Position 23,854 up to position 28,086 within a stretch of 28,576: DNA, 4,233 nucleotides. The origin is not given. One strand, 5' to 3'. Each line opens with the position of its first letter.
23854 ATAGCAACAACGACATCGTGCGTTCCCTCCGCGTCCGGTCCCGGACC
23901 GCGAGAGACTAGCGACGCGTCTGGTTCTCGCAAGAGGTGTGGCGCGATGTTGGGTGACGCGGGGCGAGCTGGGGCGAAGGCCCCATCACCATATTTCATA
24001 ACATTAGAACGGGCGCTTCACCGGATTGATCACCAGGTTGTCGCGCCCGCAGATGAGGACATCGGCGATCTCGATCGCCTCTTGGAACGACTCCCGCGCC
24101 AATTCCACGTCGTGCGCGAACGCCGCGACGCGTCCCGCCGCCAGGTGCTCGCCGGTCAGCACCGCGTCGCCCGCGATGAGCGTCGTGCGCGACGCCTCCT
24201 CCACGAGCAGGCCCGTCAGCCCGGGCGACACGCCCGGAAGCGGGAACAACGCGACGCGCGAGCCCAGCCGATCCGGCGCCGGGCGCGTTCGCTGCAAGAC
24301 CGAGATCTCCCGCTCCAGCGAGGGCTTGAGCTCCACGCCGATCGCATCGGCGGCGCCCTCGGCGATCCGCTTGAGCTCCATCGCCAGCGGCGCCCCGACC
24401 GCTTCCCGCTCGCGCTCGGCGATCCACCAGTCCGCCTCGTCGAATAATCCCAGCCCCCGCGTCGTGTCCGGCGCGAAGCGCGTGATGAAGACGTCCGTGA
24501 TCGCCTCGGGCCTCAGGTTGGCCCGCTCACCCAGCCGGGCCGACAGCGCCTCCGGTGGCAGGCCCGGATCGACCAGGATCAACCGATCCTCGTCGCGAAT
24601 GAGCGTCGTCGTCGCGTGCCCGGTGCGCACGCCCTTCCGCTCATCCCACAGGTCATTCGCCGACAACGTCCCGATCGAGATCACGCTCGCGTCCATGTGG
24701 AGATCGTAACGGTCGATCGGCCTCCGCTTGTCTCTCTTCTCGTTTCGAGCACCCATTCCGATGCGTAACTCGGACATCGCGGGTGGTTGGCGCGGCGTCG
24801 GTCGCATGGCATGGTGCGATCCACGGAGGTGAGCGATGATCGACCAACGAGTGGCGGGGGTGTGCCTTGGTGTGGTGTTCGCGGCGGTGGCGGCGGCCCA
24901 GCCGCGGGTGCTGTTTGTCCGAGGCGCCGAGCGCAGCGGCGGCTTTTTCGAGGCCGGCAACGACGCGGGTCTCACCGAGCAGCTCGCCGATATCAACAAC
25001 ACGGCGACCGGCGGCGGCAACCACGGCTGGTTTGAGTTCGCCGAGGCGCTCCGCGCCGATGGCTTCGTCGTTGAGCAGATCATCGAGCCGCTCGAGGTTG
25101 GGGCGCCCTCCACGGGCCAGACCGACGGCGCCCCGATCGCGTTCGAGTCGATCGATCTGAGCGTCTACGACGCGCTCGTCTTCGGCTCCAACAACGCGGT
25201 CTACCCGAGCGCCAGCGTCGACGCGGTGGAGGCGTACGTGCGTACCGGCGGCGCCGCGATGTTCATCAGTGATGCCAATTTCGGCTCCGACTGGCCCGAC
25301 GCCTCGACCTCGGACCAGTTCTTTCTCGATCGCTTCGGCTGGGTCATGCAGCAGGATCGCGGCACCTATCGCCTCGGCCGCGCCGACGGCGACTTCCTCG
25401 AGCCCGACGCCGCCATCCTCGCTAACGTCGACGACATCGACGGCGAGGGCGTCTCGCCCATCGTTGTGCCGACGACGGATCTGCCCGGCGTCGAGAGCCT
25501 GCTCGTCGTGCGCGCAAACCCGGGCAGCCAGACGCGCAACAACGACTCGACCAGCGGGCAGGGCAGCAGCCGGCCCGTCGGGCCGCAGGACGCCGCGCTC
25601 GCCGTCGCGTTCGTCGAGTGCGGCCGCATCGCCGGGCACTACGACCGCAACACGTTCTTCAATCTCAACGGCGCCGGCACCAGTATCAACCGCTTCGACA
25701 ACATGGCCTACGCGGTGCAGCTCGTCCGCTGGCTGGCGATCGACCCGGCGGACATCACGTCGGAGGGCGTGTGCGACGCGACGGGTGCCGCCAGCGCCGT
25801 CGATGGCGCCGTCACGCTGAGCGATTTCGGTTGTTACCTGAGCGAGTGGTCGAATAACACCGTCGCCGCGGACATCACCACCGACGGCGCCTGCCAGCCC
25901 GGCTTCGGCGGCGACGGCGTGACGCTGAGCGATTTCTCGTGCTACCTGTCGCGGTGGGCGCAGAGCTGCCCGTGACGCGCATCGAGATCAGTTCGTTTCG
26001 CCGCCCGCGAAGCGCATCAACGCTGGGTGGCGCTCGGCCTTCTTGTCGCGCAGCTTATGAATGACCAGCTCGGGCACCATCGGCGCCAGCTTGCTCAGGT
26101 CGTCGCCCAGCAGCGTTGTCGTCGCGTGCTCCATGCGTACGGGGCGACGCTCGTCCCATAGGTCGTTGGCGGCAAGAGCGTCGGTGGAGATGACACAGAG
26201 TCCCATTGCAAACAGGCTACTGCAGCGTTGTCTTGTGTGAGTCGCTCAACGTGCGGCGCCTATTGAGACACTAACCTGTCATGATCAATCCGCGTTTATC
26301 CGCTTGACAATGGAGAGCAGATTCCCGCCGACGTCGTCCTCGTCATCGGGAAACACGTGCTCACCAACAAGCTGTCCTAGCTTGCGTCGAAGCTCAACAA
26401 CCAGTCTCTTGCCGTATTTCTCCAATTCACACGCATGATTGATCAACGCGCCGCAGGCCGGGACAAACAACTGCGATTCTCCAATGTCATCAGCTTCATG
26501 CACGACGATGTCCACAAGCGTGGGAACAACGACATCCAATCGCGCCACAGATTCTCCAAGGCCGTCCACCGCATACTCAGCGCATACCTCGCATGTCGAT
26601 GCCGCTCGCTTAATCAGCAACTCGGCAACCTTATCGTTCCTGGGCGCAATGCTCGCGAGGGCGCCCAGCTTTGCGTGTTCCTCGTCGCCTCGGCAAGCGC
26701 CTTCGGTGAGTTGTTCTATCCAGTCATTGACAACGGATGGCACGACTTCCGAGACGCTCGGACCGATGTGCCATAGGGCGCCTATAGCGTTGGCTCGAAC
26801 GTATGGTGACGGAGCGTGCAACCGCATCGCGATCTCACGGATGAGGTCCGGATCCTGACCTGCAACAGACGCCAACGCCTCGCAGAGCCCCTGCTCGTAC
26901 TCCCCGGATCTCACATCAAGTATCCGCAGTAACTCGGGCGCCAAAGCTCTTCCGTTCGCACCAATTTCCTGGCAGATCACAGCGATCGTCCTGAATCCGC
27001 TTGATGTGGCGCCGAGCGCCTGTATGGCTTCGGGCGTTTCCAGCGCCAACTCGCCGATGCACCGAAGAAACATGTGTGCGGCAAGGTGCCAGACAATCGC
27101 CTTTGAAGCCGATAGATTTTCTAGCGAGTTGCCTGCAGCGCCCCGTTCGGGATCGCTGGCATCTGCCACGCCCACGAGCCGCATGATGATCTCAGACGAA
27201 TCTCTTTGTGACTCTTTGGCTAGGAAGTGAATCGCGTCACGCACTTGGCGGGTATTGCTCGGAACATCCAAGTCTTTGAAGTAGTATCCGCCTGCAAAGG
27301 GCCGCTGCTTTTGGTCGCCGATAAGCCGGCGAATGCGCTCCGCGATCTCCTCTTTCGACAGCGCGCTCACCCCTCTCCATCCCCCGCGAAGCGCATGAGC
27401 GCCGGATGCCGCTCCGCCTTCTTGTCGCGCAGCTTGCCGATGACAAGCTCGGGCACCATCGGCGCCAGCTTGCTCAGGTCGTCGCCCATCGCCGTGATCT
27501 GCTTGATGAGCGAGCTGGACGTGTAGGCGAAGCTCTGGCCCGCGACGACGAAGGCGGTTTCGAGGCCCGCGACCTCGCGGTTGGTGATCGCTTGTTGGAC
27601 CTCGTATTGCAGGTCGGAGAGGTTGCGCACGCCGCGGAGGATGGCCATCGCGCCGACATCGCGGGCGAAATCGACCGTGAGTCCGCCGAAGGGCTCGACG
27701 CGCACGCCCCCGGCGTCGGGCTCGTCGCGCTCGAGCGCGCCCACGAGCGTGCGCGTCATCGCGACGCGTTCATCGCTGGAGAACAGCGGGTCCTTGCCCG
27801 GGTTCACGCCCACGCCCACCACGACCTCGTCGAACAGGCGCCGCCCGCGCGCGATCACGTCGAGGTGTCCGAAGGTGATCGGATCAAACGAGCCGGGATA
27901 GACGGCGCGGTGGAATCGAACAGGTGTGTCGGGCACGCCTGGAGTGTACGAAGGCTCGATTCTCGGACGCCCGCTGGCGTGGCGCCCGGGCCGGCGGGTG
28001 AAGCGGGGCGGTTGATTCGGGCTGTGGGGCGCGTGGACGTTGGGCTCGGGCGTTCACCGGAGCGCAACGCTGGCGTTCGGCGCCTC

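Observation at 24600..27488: Two stacked cargo cassettes in a coaD-MBL slot, joined by an MBL::coaD fusion scar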

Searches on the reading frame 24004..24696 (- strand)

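Call 6: search_protein_families(library=pfam, proteins=[window:24004-24696:-], max_evalue=0.01)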
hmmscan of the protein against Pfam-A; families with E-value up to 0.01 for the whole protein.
window:24004-24696:- (230 aa): 1 family
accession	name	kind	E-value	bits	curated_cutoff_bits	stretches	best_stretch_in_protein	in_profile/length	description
PF00753.33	Lactamase_B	-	4.7e-13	49.9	22.7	1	26-209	4-186/196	Metallo-beta-lactamase superfamily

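Call 47: search_protein_families(library=ncbifam, proteins=[window:24004-24696:-], max_evalue=0.01)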
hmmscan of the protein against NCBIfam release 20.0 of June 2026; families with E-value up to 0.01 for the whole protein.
window:24004-24696:- (230 aa): 1 family
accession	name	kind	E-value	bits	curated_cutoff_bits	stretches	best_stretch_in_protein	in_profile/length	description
NF047979.1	lactonase_AidB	equivalog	4.7e-07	29.3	360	1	31-198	54-226/271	AidB family quorum-quenching N-acyl homoserine lactonase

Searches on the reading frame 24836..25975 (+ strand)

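Call 6: search_protein_families(library=pfam, proteins=[window:24836-25975:+], max_evalue=0.01)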
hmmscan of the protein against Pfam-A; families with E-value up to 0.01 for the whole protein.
window:24836-25975:+ (379 aa): 0 families

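Call 47: search_protein_families(library=ncbifam, proteins=[window:24836-25975:+], max_evalue=0.01)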
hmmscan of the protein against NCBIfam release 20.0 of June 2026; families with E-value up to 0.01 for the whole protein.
window:24836-25975:+ (379 aa): 1 family
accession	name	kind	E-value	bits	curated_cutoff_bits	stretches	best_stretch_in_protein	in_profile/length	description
NF041540.1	dockerin_GC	domain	7.6e-11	42.2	29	1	304-378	2-67/67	GC-type dockerin domain-anchored protein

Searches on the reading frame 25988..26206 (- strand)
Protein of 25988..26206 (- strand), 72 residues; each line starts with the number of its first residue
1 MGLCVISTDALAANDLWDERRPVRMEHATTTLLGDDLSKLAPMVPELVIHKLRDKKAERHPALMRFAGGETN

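Call 6: search_protein_families(library=pfam, proteins=[window:25988-26206:-], max_evalue=0.01)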
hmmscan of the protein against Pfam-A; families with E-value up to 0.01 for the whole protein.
window:25988-26206:- (72 aa): 0 families

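Call 27: find_homologous_proteins(query=window:25988-26206:-, max_evalue=0.001)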
Query window:25988-26206:- (72 aa): 1 proteins with E <= 0.001 among 1 candidates.
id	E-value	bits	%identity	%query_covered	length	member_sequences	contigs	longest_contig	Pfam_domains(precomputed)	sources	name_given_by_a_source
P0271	1.5e-40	154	100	100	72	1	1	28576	-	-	-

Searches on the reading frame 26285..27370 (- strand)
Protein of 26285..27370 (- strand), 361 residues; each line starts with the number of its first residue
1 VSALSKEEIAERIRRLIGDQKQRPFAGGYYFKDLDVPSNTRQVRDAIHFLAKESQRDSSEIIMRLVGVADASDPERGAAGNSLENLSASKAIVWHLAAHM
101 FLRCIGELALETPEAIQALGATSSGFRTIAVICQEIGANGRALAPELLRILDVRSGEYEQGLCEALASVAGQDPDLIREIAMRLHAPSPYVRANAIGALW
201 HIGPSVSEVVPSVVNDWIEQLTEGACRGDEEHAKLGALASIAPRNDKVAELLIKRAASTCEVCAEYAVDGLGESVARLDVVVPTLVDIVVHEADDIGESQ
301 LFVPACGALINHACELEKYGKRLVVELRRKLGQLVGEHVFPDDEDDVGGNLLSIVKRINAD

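Call 6: search_protein_families(library=pfam, proteins=[window:26285-27370:-], max_evalue=0.01)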
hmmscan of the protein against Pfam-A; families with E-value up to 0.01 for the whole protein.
window:26285-27370:- (361 aa): 1 family
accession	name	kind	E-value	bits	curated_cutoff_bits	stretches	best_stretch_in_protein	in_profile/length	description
PF13646.12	HEAT_2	-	0.00028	21.5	27.7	0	147-204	4-60/88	HEAT repeats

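Call 16: find_homologous_proteins(query=window:26285-27370:-)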
Query window:26285-27370:- (361 aa): 1 proteins with E <= 0.001 among 8000 candidates.
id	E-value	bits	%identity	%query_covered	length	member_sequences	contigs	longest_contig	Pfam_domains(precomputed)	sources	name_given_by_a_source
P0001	3.1e-145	502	100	64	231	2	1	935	-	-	-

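Call 20: find_encoding_contigs(protein=P0001, flank=5000)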
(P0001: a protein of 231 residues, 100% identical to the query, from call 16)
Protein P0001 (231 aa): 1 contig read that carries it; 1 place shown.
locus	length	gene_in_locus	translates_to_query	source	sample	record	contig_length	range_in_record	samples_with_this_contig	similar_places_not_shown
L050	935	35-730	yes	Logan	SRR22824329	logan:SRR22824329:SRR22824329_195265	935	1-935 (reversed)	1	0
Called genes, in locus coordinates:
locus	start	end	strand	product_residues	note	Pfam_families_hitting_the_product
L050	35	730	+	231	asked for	-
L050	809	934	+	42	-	?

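Call 25: search_protein_representatives(protein=window:26285-27370:-)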
Query: 361 residues. Proteins with E-value up to 0.001 (for the whole library): 189; up to 1e-10: 4; up to 1e-30: 1. The best 150 are listed.
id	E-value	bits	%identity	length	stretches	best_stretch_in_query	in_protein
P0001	9.8e-146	501.8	100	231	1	131-361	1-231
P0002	3.6e-12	62.6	26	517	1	94-316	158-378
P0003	2.3e-11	60.0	31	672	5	134-245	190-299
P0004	4.8e-11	58.9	28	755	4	101-215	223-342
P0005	4.4e-10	55.8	27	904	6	107-212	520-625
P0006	1.3e-09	54.2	29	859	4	133-220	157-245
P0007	2.2e-09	53.5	29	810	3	40-213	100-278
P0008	2.4e-09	53.3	26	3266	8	100-215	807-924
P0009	2.4e-09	53.3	28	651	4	110-218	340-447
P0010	5.1e-09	52.3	30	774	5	56-214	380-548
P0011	5.6e-09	52.1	25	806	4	136-302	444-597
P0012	6.2e-09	52.0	27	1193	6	141-296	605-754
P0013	7.2e-09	51.8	28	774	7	119-208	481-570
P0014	7.5e-09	51.7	25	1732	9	130-215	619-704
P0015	8.0e-09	51.6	27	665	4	95-272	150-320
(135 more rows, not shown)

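Call 47: search_protein_families(library=ncbifam, proteins=[window:26285-27370:-], max_evalue=0.01)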
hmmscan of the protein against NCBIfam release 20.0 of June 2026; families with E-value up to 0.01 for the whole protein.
window:26285-27370:- (361 aa): 0 families

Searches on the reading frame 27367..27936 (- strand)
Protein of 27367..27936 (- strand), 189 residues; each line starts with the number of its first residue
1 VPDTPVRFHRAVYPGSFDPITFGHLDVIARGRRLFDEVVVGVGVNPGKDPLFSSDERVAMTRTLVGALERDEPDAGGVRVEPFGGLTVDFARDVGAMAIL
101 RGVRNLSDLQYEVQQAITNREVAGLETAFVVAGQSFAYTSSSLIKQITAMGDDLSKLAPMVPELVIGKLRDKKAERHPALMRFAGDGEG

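Call 6: search_protein_families(library=pfam, proteins=[window:27367-27936:-], max_evalue=0.01)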
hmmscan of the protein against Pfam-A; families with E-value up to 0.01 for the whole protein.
window:27367-27936:- (189 aa): 1 family
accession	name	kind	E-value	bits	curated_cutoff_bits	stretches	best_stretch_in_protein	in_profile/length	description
PF01467.32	CTP_transf_like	-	3.7e-21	76.2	21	1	12-146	1-132/133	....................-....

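Call 26: find_homologous_proteins(query=window:27367-27936:-, max_evalue=1e-40)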
Query window:27367-27936:- (189 aa): 1572 proteins with E <= 1e-40 among 8000 candidates; the best 120 are listed.
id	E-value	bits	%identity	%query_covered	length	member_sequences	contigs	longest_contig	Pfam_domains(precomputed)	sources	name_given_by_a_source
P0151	3.8e-118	410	100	100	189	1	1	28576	PF01467.33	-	-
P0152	5.5e-92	325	85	97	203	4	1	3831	PF01467.33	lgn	-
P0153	5.6e-91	321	84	96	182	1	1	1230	PF01467.33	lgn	-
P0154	9.9e-91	321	82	100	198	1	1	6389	PF01467.33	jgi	-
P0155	1.3e-80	288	72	99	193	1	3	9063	PF01467.33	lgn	-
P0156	2.2e-80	287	76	94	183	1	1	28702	PF01467.33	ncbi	-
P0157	9.9e-80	285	76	93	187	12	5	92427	PF01467.33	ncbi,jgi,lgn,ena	jgi:pantetheine-phosphate adenylyltransferase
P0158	2.5e-79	283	76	94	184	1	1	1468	PF01467.33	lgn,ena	-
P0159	3.6e-79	283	72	99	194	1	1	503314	PF01467.33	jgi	-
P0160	4.2e-79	283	75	98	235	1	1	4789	PF01467.33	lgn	-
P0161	6.7e-79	282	71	98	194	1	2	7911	PF01467.33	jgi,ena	-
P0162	6.9e-79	282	74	95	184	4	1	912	PF01467.33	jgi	jgi:pantetheine-phosphate adenylyltransferase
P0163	8.7e-79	282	73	97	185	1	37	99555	PF01467.33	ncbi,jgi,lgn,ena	jgi:pantetheine-phosphate adenylyltransferase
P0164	1.1e-78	281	75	94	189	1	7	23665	PF01467.33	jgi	-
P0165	1.4e-78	281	77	93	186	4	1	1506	PF01467.33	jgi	jgi:pantetheine-phosphate adenylyltransferase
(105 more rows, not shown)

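Call 28: find_encoding_contigs(protein=P0154, flank=7000, max_places=3)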
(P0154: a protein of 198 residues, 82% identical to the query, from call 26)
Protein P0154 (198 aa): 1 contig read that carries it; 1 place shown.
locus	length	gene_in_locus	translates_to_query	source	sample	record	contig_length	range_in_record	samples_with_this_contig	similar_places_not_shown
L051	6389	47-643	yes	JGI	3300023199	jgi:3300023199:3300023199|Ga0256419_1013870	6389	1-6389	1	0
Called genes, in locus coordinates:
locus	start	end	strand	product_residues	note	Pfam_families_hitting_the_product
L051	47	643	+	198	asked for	PF01467:CTP_transf_like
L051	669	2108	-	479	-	-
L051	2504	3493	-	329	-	PF03781:FGE-sulfatase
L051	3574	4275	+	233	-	PF00753:Lactamase_B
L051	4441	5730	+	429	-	PF00909:Ammonium_transp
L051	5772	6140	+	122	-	PF00543:P-II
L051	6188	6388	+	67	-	?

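Call 29: find_encoding_contigs(protein=P0152, flank=7000, max_places=4)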
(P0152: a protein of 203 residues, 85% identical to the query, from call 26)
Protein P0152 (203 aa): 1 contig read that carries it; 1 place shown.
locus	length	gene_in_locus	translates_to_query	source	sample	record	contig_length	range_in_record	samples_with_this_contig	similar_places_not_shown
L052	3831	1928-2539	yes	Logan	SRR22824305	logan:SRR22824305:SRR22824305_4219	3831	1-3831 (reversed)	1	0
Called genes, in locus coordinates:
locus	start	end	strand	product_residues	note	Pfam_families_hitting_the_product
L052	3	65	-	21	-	?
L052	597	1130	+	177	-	PF02627:CMD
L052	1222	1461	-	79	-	-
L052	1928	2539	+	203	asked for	PF01467:CTP_transf_like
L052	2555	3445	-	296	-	-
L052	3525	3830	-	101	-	?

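Call 30: find_encoding_contigs(protein=P0153, flank=7000, max_places=3)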
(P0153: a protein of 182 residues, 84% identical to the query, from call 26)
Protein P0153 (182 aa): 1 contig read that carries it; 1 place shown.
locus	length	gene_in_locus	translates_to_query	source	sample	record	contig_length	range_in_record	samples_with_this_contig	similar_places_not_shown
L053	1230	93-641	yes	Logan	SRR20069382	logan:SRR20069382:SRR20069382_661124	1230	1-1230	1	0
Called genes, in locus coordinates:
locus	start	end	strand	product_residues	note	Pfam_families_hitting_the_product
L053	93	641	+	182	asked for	PF01467:CTP_transf_like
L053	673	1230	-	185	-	?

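Call 47: search_protein_families(library=ncbifam, proteins=[window:27367-27936:-, L051:669-2108:-], max_evalue=0.01)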
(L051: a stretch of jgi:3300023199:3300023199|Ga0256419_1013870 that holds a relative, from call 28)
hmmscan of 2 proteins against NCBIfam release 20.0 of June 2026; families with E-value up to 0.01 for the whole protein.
window:27367-27936:- (189 aa): 9 families
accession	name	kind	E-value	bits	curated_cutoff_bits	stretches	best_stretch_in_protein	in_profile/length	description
TIGR01510.1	coaD_prev_kdtB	equivalog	2.4e-46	157.6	103.3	1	10-172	1-154/155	pantetheine-phosphate adenylyltransferase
TIGR00125.1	cyt_tran_rel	domain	1.1e-17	63.9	27.7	1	10-66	1-61/65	adenylyltransferase/cytidyltransferase family protein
NF002243.0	PRK01153.1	subfamily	3.5e-06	26.7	127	1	10-65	2-60/175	nicotinamide-nucleotide adenylyltransferase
TIGR00482.1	TIGR00482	equivalog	9.8e-06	25.7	112.45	1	13-69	2-63/194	nicotinate (nicotinamide) nucleotide adenylyltransferase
TIGR01527.1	arch_NMN_Atrans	equivalog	3.7e-05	23.3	181.2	1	10-65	1-59/167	nicotinamide-nucleotide adenylyltransferase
NF000842.0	PRK00071.2-1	equivalog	0.00014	21.5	167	1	11-71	5-65/191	nicotinate-nucleotide adenylyltransferase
NF003787.0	PRK05379.1-4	equivalog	0.00093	18.3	449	1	6-74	7-78/346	bifunctional nicotinamide-nucleotide adenylyltransferase/Nudix hydroxylase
NF000839.0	PRK00071.1-1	equivalog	0.0048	16.8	187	0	10-63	8-65/219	nicotinate-nucleotide adenylyltransferase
NF005410.0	PRK06973.1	equivalog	0.0078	15.5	214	0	12-70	26-87/243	nicotinate-nucleotide adenylyltransferase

L051:669-2108:- (479 aa): 1 family
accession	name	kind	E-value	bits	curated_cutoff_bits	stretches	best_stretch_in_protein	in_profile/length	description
NF041540.1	dockerin_GC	domain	1.6e-09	38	29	1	404-478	1-67/67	GC-type dockerin domain-anchored protein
